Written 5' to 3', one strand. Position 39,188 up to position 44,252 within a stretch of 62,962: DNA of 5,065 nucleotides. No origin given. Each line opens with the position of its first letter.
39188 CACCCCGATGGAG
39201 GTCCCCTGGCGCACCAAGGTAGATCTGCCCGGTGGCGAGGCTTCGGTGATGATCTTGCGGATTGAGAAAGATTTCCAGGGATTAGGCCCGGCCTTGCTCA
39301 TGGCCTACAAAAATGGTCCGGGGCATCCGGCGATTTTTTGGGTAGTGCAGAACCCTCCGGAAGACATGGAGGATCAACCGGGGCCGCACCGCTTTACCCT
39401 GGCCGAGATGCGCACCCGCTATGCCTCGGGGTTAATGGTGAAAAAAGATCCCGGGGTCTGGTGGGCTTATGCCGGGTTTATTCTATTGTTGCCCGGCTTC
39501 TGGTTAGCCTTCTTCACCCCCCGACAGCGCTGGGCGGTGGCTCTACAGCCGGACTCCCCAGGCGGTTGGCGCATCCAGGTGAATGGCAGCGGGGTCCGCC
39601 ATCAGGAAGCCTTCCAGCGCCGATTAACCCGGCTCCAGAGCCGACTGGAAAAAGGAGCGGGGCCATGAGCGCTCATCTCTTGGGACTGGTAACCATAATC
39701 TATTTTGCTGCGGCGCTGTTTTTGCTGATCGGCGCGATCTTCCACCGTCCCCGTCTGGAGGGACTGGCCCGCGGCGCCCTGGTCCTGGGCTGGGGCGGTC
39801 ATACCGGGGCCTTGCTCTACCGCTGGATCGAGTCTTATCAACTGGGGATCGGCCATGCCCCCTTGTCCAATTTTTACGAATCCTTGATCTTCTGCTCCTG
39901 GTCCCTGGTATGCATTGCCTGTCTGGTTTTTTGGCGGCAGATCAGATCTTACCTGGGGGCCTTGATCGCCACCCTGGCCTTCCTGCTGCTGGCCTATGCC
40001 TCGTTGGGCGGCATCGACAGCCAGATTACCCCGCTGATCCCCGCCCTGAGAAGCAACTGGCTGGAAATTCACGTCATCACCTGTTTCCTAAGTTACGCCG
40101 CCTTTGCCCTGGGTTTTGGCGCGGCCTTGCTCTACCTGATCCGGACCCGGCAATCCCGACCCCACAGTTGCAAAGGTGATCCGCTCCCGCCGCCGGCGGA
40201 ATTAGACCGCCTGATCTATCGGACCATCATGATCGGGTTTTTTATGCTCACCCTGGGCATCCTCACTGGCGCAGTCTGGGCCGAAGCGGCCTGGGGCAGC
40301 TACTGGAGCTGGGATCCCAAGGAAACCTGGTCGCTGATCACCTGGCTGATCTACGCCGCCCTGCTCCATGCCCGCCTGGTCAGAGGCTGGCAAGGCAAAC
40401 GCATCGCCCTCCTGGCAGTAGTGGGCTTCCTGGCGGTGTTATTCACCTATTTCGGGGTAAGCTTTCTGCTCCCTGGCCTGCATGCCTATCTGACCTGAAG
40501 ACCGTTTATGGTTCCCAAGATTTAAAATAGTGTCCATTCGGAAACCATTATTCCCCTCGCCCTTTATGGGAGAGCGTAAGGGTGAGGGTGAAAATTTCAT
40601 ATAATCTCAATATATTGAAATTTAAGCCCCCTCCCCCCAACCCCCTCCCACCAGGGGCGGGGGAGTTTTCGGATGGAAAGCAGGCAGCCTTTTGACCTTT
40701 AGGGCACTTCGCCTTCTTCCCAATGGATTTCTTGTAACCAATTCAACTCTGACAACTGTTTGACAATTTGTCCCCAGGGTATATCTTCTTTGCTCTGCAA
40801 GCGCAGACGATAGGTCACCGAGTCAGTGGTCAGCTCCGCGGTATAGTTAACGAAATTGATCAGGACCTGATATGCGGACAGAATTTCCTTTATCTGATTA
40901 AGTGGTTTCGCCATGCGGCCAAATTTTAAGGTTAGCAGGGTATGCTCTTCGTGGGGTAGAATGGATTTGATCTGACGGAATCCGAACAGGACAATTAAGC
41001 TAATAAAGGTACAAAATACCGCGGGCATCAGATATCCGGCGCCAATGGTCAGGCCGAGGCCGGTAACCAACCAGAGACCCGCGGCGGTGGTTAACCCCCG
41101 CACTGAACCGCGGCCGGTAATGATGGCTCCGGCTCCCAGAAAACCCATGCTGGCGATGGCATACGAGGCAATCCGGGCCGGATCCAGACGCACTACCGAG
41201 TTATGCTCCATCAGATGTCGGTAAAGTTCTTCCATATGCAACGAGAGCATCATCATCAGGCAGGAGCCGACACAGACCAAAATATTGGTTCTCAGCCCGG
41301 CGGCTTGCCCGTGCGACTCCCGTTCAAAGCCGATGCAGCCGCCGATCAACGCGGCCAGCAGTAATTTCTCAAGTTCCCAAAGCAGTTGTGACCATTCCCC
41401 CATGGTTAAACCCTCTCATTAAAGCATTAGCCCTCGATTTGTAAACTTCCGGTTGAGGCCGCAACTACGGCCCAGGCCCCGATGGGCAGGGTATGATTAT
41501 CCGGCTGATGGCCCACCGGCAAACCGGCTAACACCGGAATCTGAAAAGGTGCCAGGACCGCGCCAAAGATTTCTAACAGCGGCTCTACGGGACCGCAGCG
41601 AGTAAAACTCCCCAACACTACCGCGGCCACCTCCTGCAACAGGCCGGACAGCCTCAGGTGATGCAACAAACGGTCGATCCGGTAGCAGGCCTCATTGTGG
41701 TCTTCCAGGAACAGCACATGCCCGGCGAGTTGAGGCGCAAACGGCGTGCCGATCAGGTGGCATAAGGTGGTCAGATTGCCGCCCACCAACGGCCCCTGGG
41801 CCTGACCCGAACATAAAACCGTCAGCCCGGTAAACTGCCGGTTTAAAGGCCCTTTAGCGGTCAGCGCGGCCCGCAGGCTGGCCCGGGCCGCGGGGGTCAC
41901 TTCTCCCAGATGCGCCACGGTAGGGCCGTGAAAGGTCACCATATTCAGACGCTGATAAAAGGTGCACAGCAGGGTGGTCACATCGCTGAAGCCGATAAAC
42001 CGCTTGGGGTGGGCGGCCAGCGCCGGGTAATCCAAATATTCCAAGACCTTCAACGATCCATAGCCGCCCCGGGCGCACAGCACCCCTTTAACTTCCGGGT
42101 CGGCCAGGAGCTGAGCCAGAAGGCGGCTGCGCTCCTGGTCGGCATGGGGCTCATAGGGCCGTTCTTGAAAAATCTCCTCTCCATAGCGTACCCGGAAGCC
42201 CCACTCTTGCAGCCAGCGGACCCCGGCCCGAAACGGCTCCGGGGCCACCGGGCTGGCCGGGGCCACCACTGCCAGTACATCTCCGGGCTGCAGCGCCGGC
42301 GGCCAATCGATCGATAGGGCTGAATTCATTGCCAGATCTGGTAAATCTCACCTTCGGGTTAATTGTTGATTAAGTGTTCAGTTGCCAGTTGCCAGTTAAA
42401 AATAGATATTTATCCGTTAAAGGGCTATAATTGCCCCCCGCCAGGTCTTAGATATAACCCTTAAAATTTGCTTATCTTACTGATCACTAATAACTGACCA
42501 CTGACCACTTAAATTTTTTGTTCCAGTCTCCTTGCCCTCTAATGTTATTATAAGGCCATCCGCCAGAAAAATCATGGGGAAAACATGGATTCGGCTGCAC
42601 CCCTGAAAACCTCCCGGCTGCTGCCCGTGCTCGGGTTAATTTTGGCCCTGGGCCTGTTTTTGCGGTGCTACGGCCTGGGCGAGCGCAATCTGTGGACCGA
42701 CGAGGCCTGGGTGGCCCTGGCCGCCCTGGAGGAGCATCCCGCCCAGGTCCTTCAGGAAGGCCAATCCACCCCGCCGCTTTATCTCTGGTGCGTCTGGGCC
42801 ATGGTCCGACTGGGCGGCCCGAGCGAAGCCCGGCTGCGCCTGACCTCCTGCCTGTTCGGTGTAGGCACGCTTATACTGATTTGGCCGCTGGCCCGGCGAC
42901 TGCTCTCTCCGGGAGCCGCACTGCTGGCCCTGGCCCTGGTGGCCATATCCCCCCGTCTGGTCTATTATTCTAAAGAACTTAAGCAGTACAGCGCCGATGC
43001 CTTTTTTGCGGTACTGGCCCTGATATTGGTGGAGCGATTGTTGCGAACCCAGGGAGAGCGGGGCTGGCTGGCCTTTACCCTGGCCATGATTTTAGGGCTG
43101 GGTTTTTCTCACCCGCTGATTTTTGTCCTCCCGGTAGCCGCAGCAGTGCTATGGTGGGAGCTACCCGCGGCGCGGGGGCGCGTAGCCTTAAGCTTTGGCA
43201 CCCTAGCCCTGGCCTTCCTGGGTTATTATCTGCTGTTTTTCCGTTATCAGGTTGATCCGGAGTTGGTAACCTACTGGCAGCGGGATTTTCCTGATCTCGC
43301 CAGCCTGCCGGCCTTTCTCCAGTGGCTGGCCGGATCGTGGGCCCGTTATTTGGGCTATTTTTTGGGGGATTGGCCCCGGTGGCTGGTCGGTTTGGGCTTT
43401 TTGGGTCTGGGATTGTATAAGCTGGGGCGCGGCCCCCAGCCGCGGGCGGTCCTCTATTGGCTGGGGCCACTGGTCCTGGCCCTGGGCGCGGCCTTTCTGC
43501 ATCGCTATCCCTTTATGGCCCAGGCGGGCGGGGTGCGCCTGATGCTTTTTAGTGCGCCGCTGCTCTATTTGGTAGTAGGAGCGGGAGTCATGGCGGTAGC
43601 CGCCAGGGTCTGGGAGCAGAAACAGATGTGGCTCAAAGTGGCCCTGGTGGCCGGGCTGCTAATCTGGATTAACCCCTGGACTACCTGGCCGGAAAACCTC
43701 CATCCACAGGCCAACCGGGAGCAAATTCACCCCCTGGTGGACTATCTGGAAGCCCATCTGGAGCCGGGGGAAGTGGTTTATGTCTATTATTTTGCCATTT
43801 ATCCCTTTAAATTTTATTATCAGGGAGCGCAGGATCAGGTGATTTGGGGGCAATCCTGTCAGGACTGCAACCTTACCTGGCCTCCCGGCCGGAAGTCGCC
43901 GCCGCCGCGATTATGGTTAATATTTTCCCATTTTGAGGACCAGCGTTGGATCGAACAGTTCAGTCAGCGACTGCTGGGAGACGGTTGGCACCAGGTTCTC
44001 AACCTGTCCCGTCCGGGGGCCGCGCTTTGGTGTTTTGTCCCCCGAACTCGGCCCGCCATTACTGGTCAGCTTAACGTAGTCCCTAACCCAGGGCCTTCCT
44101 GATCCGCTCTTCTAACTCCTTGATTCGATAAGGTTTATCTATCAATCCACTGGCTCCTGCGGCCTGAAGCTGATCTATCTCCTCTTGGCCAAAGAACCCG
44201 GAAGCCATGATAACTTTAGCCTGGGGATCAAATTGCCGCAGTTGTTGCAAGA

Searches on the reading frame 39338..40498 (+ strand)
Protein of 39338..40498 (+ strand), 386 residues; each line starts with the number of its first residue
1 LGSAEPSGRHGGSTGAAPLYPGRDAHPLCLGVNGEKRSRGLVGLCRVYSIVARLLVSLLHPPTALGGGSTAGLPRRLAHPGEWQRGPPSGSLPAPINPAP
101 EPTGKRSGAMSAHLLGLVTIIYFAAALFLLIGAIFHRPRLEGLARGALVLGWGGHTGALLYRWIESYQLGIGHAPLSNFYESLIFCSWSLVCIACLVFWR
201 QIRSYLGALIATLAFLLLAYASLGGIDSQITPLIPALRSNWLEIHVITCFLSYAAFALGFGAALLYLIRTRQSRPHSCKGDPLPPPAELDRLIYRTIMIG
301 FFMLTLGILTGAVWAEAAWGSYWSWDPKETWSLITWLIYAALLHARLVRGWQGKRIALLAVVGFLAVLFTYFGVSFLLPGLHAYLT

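Call 23: search_protein_families(library=pfam, proteins=[window:39338-40498:+], max_evalue=0.00001)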
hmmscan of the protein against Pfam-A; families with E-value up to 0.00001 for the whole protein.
window:39338-40498:+ (386 aa): 1 family
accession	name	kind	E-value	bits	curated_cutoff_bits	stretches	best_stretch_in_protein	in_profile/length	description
PF01578.25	Cytochrom_C_asm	-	8.4e-58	195.9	29.9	1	176-382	1-212/212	Cytochrome C assembly protein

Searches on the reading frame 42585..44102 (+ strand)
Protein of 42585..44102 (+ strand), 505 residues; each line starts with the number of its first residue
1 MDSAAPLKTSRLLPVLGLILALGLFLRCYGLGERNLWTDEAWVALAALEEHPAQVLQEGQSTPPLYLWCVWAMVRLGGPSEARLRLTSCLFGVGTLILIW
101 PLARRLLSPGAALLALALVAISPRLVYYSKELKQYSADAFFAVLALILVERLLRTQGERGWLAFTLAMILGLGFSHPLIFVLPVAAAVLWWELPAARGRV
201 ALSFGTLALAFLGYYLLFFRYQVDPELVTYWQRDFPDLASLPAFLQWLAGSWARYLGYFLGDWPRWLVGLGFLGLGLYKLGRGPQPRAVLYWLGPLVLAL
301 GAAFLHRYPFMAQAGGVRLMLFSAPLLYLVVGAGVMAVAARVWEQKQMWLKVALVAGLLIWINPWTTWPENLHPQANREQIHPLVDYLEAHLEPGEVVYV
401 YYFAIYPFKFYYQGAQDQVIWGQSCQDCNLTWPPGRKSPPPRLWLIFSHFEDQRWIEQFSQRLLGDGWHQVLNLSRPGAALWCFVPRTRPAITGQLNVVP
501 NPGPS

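Call 23: search_protein_families(library=pfam, proteins=[window:42585-44102:+], max_evalue=0.00001)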
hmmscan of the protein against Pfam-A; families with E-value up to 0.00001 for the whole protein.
window:42585-44102:+ (505 aa): 1 family
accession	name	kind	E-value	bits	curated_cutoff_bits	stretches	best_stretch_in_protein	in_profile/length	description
PF13231.12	PMT_2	-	1.3e-13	51.9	26.1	1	62-207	2-145/160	Dolichyl-phosphate-mannose-protein mannosyltransferase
